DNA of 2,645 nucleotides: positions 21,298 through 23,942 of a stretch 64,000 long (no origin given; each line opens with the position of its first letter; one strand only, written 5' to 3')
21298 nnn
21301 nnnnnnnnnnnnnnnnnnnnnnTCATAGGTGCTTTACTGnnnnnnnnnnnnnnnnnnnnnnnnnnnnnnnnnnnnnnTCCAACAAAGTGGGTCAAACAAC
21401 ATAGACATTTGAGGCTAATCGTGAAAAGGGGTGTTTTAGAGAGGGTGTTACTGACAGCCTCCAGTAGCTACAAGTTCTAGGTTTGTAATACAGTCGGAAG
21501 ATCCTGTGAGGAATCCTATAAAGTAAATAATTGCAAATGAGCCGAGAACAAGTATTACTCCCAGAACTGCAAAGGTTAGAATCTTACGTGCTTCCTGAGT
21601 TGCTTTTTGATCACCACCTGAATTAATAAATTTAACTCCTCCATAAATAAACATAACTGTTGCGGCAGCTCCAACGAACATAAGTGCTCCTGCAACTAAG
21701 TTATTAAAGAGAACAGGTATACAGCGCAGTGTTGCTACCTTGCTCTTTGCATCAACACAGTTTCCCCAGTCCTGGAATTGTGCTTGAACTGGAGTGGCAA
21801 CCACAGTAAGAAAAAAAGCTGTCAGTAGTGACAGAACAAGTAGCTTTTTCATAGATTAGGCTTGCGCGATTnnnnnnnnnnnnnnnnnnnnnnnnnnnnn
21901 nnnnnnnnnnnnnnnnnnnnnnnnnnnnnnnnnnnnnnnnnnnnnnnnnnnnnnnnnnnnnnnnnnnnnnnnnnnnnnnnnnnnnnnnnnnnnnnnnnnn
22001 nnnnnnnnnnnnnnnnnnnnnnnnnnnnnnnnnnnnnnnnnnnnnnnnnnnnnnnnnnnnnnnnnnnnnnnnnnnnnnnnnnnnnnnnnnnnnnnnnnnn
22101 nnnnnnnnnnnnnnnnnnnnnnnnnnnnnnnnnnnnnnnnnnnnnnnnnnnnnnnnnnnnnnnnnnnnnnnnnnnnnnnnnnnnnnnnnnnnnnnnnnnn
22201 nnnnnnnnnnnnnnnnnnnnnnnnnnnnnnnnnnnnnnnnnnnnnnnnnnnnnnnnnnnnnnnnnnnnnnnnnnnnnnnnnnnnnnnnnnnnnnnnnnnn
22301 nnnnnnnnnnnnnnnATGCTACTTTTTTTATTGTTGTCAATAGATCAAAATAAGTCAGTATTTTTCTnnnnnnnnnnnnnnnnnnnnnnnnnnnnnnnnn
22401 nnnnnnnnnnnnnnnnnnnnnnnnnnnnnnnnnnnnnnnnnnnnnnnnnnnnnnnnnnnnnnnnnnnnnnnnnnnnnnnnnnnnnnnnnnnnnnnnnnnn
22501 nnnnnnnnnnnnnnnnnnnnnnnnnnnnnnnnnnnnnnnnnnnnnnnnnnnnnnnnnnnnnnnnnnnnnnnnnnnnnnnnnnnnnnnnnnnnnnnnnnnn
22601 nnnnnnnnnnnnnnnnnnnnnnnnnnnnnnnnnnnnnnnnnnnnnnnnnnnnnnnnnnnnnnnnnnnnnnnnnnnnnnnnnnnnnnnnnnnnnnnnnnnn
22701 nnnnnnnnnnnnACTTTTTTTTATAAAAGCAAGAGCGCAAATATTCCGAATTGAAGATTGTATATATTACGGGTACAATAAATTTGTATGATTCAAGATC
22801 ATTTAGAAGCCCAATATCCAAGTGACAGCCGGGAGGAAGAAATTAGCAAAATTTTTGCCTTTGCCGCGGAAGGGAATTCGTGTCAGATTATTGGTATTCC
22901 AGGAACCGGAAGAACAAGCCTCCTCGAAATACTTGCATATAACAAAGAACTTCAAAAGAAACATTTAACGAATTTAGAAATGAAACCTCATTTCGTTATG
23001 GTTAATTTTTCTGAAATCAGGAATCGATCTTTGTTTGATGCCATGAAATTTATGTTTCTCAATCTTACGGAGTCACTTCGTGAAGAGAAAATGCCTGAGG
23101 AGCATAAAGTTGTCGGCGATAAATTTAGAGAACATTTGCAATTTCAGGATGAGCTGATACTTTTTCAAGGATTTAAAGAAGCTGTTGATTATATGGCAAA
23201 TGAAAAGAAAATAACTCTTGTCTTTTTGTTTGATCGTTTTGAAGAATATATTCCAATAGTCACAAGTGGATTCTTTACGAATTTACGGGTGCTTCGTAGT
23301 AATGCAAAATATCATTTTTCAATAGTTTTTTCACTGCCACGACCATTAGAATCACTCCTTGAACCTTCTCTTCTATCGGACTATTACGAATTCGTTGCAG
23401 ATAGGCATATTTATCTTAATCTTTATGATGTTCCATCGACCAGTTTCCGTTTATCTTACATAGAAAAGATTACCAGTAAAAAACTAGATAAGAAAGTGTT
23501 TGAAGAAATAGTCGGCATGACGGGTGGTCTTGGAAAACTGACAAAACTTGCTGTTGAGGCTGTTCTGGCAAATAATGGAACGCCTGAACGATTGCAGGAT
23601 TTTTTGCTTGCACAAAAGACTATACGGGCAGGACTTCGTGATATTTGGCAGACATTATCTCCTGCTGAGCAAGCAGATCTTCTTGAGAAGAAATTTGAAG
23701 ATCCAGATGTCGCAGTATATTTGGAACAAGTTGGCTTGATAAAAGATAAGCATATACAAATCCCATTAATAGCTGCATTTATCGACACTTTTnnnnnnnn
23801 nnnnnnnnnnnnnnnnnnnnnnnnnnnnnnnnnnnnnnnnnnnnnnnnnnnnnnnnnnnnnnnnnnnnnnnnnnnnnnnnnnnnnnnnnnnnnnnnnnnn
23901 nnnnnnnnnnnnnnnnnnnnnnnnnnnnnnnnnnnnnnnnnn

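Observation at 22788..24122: Regulator with a Walker-A Lys-to-Arg NTPase domain fused to a C-terminal OmpR/PhoB winged helix (no receiver domain)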

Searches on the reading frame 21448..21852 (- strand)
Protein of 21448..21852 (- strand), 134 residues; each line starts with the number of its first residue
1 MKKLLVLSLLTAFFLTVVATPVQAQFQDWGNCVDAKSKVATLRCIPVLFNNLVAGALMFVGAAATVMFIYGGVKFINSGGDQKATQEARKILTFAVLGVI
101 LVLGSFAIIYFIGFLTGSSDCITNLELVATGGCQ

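Call 11: search_protein_families(library=pfam, proteins=[window:21448-21852:-], max_evalue=0.01)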
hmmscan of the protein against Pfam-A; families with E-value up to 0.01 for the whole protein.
window:21448-21852:- (134 aa): 1 family
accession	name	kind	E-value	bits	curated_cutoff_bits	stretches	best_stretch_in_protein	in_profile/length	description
PF18895.5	T4SS_pilin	-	2.1e-06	28.2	26.6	1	47-103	7-62/71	Type IV secretion system pilin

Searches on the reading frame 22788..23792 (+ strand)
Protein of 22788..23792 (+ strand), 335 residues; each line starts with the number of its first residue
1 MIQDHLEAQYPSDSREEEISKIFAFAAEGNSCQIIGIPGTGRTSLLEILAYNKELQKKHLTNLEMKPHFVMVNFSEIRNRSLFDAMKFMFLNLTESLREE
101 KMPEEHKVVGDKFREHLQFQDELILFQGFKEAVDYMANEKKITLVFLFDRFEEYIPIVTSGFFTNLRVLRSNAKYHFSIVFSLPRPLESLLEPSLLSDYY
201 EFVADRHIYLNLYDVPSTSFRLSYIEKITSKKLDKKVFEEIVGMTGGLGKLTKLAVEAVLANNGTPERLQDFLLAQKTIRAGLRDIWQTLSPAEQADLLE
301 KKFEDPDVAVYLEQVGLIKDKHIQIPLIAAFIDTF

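Call 20: search_protein_representatives(protein=window:22788-23792:+)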
Query: 335 residues. Proteins with E-value up to 0.001 (for the whole library): 394; up to 1e-10: 106; up to 1e-30: 39. The best 150 are listed.
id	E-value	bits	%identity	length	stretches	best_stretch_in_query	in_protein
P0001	5.8e-216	732.1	99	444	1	1-335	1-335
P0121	4.0e-97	341.8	49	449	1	4-334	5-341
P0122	1.5e-96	339.9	50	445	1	3-332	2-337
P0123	9.7e-92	324.1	47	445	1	4-332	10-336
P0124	1.2e-91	323.8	49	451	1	5-329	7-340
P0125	1.8e-90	320.0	49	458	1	2-334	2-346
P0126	6.5e-90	318.1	51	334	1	6-299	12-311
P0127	1.9e-80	287.0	43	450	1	5-332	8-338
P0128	7.8e-75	268.6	44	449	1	6-332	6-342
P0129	4.6e-73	262.7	42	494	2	6-298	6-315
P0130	5.9e-73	262.4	40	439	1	5-332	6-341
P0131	1.4e-70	254.6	42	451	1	1-332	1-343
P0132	1.2e-68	248.2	42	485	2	4-266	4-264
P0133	1.9e-66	241.0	38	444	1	5-333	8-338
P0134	5.2e-65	236.3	37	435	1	5-332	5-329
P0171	9.9e-20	87.6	30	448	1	15-297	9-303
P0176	1.6e-17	80.3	26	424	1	6-300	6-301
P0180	7.7e-16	74.8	27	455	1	9-298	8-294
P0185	6.1e-15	71.8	25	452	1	8-298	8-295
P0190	1.9e-14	70.2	22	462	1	8-311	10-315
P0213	2.3e-12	63.3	27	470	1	5-299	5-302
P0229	1.2e-10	57.7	22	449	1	9-298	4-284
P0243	7.0e-10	55.2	23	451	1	11-320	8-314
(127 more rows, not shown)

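Call 22: search_protein_families(library=pfam, proteins=[P0129, P0134, P0171, P0176, P0180, P0185, P0190, P0213, P0229, P0243], max_evalue=0.01)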
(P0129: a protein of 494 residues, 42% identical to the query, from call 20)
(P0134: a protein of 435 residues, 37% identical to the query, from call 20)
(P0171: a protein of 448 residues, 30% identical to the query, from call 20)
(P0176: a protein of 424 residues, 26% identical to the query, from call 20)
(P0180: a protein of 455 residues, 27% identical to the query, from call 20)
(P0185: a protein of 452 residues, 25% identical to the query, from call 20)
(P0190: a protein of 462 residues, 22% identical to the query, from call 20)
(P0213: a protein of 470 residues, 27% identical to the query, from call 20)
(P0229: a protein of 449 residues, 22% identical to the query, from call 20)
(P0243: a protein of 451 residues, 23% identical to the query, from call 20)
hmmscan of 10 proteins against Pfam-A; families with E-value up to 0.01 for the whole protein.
P0129 (494 aa): 2 families
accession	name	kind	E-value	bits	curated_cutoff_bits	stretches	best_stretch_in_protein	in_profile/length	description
PF00486.34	Trans_reg_C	-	2e-18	66.6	26.2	1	417-492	5-77/77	Transcriptional regulatory protein, C terminal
PF13191.12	AAA_16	-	0.0015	19.5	32.6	0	31-153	26-143/167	AAA ATPase domain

P0134 (435 aa): 5 families
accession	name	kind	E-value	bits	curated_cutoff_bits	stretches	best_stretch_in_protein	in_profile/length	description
PF00486.34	Trans_reg_C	-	3.8e-18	65.8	26.2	1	360-432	7-76/77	Transcriptional regulatory protein, C terminal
PF20720.3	nSTAND3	-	4.6e-05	23.6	27.2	1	16-52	4-40/155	Novel STAND NTPase 3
PF13401.12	AAA_22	-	0.00011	22.9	27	1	30-184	6-123/130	AAA domain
PF13191.12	AAA_16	-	0.0017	19.3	32.6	1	27-151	20-141/167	AAA ATPase domain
PF24883.2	NPHP3_N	-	0.0059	17.3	24.8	1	30-101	23-87/164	Nephrocystin 3, N-terminal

P0171 (448 aa): 6 families
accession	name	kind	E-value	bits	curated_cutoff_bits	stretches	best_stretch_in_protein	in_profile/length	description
PF00486.34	Trans_reg_C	-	1.1e-13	51.5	26.2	1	373-445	5-76/77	Transcriptional regulatory protein, C terminal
PF13191.12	AAA_16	-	2.6e-07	31.8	32.6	1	10-168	6-159/167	AAA ATPase domain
PF20703.3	nSTAND1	-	4.5e-06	27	27.1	1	4-174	13-154/379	Novel STAND NTPase 1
PF20702.3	nSTAND2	-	0.00011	22.1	24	0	139-310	110-276/279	Novel STAND NTPase 2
PF13401.12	AAA_22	-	0.00055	20.7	27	1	26-108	8-74/130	AAA domain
PF03193.22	RsgA_GTPase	-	0.0043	17.3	30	0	11-49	95-132/174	RsgA GTPase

P0176 (424 aa): 1 family
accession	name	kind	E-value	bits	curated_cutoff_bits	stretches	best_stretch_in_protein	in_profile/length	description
PF00486.34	Trans_reg_C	-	3.6e-14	53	26.2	1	347-421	4-77/77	Transcriptional regulatory protein, C terminal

P0180 (455 aa): 5 families
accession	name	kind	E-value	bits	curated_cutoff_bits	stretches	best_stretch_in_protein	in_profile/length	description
PF00486.34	Trans_reg_C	-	9e-18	64.6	26.2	1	368-441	6-77/77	Transcriptional regulatory protein, C terminal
PF14516.12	AAA_35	-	2.4e-06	27.1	27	1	221-320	205-312/331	AAA-like domain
PF20703.3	nSTAND1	-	1.2e-05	25.6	27.1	1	14-316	19-289/379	Novel STAND NTPase 1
PF13191.12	AAA_16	-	0.00055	20.9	32.6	1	16-168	7-158/167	AAA ATPase domain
PF20702.3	nSTAND2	-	0.00057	19.7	24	1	107-249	74-218/279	Novel STAND NTPase 2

P0185 (452 aa): 6 families
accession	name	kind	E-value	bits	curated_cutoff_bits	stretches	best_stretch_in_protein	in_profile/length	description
PF00486.34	Trans_reg_C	-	4.2e-09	36.8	26.2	1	365-436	5-73/77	Transcriptional regulatory protein, C terminal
PF20703.3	nSTAND1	-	1.5e-06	28.6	27.1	1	15-247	19-223/379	Novel STAND NTPase 1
PF13401.12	AAA_22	-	0.00021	22.1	27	1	30-182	6-124/130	AAA domain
PF24883.2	NPHP3_N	-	0.0018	18.9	24.8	1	23-167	13-149/164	Nephrocystin 3, N-terminal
PF13191.12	AAA_16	-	0.0022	19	32.6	1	16-155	6-147/167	AAA ATPase domain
PF03193.22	RsgA_GTPase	-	0.0076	16.5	30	0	16-51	94-128/174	RsgA GTPase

P0190 (462 aa): 5 families
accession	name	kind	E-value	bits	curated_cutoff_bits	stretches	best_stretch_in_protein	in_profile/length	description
PF00486.34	Trans_reg_C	-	5.1e-09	36.5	26.2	1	375-445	6-73/77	Transcriptional regulatory protein, C terminal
PF20703.3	nSTAND1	-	6.3e-07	29.8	27.1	1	17-311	19-290/379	Novel STAND NTPase 1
PF13401.12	AAA_22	-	0.00022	22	27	1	33-171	7-109/130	AAA domain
PF13191.12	AAA_16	-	0.0016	19.4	32.6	1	17-157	5-143/167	AAA ATPase domain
PF24883.2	NPHP3_N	-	0.0098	16.5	24.8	0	26-153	14-135/164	Nephrocystin 3, N-terminal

P0213 (470 aa): 1 family
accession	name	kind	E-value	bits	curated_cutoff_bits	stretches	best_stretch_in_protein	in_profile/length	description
PF00486.34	Trans_reg_C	-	5.5e-10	39.6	26.2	1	380-450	5-72/77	Transcriptional regulatory protein, C terminal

P0229 (449 aa): 7 families
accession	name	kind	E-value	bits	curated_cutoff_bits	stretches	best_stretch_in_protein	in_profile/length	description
PF00486.34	Trans_reg_C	-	8.6e-19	67.8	26.2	1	373-447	5-77/77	Transcriptional regulatory protein, C terminal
PF24883.2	NPHP3_N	-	1.5e-05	25.7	24.8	1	27-170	25-162/164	Nephrocystin 3, N-terminal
PF13401.12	AAA_22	-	3.7e-05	24.5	27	1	23-169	4-120/130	AAA domain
PF13191.12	AAA_16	-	0.0016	19.4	32.6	1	23-151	23-152/167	AAA ATPase domain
PF14163.11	SieB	-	0.0038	17.3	26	0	265-319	66-120/147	Super-infection exclusion protein B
PF00005.33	ABC_tran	-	0.0053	17.8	25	1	21-63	8-47/137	ABC transporter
PF14516.12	AAA_35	-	0.009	15.3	27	0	20-268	27-261/331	AAA-like domain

P0243 (451 aa): 3 families
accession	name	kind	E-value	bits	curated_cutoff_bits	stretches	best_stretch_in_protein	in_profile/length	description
PF00486.34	Trans_reg_C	-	9.3e-17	61.3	26.2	1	374-448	5-77/77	Transcriptional regulatory protein, C terminal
PF13401.12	AAA_22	-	8.3e-05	23.4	27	1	30-180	9-129/130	AAA domain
PF00004.35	AAA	-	0.0007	20.5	21.2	1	31-148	3-98/131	ATPase family associated with various cellular activities (AAA)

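Call 24: list_cluster_members(proteins=[P0129, P0134, P0171, P0176, P0180, P0185, P0190, P0213, P0229, P0243])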
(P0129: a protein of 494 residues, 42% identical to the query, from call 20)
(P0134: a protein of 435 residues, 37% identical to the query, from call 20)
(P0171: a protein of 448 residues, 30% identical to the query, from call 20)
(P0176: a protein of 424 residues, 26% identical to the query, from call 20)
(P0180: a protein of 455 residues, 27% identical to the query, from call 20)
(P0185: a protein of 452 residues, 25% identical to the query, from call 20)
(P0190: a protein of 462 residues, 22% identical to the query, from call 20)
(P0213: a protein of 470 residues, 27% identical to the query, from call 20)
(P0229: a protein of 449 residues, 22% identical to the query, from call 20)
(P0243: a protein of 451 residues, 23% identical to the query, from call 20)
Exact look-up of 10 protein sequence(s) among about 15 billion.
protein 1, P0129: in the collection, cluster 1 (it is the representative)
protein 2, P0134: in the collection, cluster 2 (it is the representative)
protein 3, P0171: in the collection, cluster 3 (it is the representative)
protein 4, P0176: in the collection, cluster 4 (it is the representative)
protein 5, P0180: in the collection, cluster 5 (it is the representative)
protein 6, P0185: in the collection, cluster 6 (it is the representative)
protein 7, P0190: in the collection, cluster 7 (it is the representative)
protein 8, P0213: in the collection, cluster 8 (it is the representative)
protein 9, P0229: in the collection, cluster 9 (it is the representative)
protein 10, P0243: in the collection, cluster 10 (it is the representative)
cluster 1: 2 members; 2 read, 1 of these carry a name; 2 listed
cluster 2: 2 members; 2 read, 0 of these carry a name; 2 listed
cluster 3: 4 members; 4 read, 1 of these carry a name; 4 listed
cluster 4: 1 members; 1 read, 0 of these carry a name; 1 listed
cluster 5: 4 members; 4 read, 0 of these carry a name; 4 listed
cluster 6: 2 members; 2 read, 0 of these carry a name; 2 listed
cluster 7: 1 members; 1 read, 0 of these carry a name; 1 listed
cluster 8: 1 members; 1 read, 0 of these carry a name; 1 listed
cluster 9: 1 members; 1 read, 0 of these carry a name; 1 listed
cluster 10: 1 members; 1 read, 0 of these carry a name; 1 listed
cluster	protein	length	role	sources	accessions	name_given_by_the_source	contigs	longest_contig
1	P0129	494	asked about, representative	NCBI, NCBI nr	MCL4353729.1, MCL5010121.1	winged helix-turn-helix domain-containing protein [Patescibacteria group bacterium]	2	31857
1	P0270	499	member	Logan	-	-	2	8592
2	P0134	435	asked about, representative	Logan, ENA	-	-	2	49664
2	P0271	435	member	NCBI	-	-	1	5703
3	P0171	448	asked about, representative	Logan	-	-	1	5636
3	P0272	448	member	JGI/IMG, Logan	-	hypothetical protein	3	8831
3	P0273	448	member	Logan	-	-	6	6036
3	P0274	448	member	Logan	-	-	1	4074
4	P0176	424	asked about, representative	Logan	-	-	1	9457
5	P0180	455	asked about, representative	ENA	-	-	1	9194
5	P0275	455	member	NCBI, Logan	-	-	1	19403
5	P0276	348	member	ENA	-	-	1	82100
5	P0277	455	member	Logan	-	-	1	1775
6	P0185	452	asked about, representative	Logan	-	-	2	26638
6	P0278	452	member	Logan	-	-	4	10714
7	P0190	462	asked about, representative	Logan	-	-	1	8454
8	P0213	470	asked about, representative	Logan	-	-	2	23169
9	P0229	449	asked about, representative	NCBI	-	-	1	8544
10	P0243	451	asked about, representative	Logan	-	-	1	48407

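Call 39: find_encoding_contigs(protein=P0134, flank=10000, max_places=1)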
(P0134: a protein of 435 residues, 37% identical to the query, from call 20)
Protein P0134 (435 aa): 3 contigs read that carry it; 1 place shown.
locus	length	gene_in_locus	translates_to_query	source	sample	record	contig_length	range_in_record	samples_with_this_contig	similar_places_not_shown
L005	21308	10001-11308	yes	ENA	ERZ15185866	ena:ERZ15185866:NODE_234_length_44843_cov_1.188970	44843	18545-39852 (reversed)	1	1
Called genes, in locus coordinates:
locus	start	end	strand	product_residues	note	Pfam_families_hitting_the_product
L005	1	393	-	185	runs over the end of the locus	PF01923:Cob_adeno_trans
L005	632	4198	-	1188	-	PF00317:Ribonuc_red_lgN, PF02867:Ribonuc_red_lgC, PF14890:Intein_splicing, PF14528:LAGLIDADG_3, PF12637:TSCPD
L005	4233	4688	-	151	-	PF22811:Zn_ribbon_NrdR, PF03477:ATP-cone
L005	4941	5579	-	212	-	PF18915:DUF5667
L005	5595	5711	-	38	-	-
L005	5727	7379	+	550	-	-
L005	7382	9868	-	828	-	-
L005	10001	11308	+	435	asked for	PF00486:Trans_reg_C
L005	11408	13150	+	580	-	PF18895:T4SS_pilin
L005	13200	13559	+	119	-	PF18895:T4SS_pilin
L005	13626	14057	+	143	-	PF18895:T4SS_pilin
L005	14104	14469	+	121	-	PF18895:T4SS_pilin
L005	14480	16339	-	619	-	-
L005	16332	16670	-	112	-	-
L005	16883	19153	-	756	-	-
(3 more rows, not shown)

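Call 40: find_encoding_contigs(protein=P0243, flank=10000, max_places=1)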
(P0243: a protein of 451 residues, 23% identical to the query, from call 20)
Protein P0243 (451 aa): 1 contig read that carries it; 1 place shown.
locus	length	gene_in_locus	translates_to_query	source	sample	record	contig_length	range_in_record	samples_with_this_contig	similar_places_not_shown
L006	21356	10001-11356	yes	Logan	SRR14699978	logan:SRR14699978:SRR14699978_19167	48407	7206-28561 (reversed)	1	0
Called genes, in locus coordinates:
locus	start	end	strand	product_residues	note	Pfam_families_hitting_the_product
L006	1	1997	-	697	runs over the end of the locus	PF05157:MshEN, PF00437:T2SSE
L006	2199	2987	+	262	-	PF13177:DNA_pol3_delta2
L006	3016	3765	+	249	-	PF00561:Abhydrolase_1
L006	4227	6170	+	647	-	PF02518:HATPase_c, PF00204:DNA_gyraseB, PF01751:Toprim, PF00986:DNA_gyraseB_C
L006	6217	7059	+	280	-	PF01987:AIM24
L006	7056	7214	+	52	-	-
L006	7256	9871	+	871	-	PF00521:DNA_topoisoIV, PF03989:DNA_gyraseA_C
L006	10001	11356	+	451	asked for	PF00486:Trans_reg_C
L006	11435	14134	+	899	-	-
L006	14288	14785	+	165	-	PF01272:GreA_GreB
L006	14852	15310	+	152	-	PF01272:GreA_GreB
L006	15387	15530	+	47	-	-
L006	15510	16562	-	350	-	PF02899:Phage_int_SAM_1 (faint), PF00589:Phage_integrase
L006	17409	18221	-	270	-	-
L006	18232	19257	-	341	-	PF05496:RuvB_N, PF01078:Mg_chelatase (faint), PF13191:AAA_16 (weak), PF00004:AAA, PF07728:AAA_5 (weak), PF17864:AAA_lid_4, PF05491:WHD_RuvB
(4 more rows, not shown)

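Call 49: find_encoding_contigs(protein=P0185, flank=10000, max_places=1)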
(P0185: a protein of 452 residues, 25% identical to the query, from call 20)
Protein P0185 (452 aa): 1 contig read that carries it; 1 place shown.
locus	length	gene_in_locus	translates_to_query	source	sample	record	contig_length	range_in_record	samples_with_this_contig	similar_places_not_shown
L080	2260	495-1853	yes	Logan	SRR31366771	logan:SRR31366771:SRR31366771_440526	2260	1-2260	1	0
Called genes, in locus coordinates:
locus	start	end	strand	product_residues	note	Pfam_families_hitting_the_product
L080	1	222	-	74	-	?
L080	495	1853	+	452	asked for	PF20703:nSTAND1 (weak), PF00486:Trans_reg_C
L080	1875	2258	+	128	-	?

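Call 50: find_encoding_contigs(protein=P0213, flank=10000, max_places=1)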
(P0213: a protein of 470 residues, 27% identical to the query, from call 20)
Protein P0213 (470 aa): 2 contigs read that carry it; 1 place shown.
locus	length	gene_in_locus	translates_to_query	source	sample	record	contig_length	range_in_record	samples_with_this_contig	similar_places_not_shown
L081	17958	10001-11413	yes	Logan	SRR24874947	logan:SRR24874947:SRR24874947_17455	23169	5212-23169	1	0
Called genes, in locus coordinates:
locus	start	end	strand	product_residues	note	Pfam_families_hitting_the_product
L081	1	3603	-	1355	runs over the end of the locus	-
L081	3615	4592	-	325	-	-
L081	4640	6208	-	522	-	PF19974:TCAD9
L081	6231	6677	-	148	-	-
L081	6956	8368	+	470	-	PF01637:ATPase_2 (faint), PF00931:NB-ARC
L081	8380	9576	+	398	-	PF13181:TPR_8 (faint), PF07719:TPR_2 (faint), PF13176:TPR_7 (faint), PF13428:TPR_14 (faint), PF13432:TPR_16 (faint), PF13424:TPR_12, PF00515:TPR_1 (weak), PF13424:TPR_12 (weak), +2 more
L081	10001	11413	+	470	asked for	PF00486:Trans_reg_C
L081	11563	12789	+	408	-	PF23894:LD_SV2 (weak), PF00805:Pentapeptide, PF13599:Pentapeptide_4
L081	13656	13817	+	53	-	-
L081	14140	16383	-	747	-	PF00136:DNA_pol_B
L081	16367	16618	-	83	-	PF26485:DUF8156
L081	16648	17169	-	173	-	-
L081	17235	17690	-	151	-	PF00196:GerE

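Call 68: find_encoding_contigs(protein=P0275, flank=8000, max_places=1)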
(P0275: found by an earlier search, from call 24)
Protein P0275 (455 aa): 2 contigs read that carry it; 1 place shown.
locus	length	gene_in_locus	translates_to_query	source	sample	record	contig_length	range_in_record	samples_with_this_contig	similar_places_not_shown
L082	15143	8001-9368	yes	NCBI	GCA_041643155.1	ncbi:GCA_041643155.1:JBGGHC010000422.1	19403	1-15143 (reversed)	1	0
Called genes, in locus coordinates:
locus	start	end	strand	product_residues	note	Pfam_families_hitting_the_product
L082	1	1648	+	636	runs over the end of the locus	PF10114:PocR, PF02518:HATPase_c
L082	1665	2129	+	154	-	PF00072:Response_reg (faint)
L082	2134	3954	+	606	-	PF13492:GAF_3 (faint), PF13185:GAF_2, PF01590:GAF, PF02518:HATPase_c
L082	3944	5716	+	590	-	PF00072:Response_reg (weak), PF19974:TCAD9, PF01636:APH (weak)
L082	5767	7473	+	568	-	PF19974:TCAD9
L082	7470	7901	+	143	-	-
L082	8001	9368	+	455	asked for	PF14516:AAA_35 (weak), PF00486:Trans_reg_C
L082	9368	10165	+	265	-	PF00459:Inositol_P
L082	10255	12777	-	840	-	PF00133:tRNA-synt_1, PF09334:tRNA-synt_1g, PF13603:tRNA-synt_1_2, PF00133:tRNA-synt_1, PF08264:Anticodon_1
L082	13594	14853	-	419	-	PF01590:GAF, PF13185:GAF_2, PF13492:GAF_3, PF00512:HisKA, PF02518:HATPase_c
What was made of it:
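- Two distant members lie next to TCAD9-domain, NB-ARC and TPR genes (calls 50, 68).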

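Call 69: find_encoding_contigs(protein=P0176, flank=8000, max_places=1)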
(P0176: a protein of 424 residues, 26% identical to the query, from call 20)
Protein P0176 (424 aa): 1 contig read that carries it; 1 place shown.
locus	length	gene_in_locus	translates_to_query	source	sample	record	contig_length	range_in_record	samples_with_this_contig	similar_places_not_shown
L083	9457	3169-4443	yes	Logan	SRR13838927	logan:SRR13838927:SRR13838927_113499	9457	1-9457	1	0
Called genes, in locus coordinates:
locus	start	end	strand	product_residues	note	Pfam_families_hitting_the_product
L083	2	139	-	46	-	?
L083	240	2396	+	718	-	PF08282:Hydrolase_3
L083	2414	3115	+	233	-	PF00702:Hydrolase, PF13419:HAD_2, PF13242:Hydrolase_like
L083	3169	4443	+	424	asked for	PF00486:Trans_reg_C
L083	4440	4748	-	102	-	PF01035:DNA_binding_1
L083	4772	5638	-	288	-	PF00892:EamA, PF04142:Nuc_sug_transp (weak), PF00892:EamA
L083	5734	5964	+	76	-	PF07866:DUF1653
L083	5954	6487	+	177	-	-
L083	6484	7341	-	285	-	-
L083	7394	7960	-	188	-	PF13347:MFS_2 (weak), PF07690:MFS_1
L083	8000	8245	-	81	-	PF18905:DUF5661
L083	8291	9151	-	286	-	PF00892:EamA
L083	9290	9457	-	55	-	?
